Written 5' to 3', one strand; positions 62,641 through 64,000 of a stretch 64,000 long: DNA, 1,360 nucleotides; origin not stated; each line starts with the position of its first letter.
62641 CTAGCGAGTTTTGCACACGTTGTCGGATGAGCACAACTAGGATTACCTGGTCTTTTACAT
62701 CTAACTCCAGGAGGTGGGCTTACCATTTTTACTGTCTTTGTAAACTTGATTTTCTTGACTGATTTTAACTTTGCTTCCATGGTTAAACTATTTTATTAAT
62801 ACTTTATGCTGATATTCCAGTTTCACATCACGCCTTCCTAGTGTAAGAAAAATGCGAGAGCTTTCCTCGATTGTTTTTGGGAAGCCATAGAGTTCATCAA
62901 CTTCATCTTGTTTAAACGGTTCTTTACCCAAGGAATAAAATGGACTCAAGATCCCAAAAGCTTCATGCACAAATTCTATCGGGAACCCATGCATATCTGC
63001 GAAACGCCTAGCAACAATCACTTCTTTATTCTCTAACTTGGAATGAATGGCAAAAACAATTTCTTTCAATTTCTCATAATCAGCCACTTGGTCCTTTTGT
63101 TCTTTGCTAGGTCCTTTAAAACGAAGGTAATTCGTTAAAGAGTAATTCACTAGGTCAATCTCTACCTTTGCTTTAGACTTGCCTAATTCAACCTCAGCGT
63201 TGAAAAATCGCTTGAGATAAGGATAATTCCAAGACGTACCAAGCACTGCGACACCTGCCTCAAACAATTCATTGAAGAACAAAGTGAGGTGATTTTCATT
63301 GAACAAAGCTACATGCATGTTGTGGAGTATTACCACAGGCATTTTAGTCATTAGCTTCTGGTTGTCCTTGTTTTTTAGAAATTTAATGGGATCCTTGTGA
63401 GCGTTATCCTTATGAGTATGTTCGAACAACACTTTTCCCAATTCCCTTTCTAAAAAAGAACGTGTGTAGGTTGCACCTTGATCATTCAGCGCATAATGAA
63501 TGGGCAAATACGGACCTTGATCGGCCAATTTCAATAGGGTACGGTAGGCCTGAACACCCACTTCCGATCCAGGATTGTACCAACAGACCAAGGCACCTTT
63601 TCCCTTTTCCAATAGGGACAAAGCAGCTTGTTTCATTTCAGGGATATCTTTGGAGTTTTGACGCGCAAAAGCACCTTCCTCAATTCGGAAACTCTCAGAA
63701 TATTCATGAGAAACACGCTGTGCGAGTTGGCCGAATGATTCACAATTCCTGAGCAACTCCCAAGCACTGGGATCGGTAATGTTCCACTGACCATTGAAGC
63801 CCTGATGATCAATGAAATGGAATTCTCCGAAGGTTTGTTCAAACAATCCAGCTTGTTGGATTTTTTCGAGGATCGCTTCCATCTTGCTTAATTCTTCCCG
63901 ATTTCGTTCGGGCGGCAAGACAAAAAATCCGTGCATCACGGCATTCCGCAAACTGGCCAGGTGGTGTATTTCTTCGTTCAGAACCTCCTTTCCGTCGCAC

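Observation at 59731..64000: Candidate undescribed conflict/defence operon: two HEPN-like/NACHT-like paralogs, a Cys-rich micro-ORF and a CorA-like membrane protein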

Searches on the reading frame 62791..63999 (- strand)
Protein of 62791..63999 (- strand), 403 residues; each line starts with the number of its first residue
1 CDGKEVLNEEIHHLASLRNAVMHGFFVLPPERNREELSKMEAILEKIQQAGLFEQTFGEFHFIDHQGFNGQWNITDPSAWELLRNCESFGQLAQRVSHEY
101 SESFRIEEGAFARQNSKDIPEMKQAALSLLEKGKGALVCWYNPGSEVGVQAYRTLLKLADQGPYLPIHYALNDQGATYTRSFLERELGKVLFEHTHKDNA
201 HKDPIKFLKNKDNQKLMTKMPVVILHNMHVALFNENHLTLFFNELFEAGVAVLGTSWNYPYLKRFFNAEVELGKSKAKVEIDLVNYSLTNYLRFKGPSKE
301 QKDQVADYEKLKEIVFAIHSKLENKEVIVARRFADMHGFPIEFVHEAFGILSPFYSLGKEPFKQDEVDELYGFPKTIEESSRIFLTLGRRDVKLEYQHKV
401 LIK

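Call 7: search_protein_families(library=pfam, proteins=[window:62791-63999:-], max_evalue=1)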
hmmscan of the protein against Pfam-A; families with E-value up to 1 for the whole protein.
window:62791-63999:- (403 aa): 1 family
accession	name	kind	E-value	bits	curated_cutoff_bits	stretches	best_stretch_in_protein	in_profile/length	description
PF21852.1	DUF6911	-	0.17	12.1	24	1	115-184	20-84/128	Family of unknown function (DUF6911)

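Call 8: search_protein_families(library=padloc, proteins=[window:62791-63999:-], max_evalue=1)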
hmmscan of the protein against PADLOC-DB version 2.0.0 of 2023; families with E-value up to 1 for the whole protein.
window:62791-63999:- (403 aa): 0 families

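Call 9: search_protein_families(library=ncbifam, proteins=[window:62791-63999:-], max_evalue=1)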
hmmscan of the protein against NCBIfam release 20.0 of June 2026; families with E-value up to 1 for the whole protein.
window:62791-63999:- (403 aa): 0 families
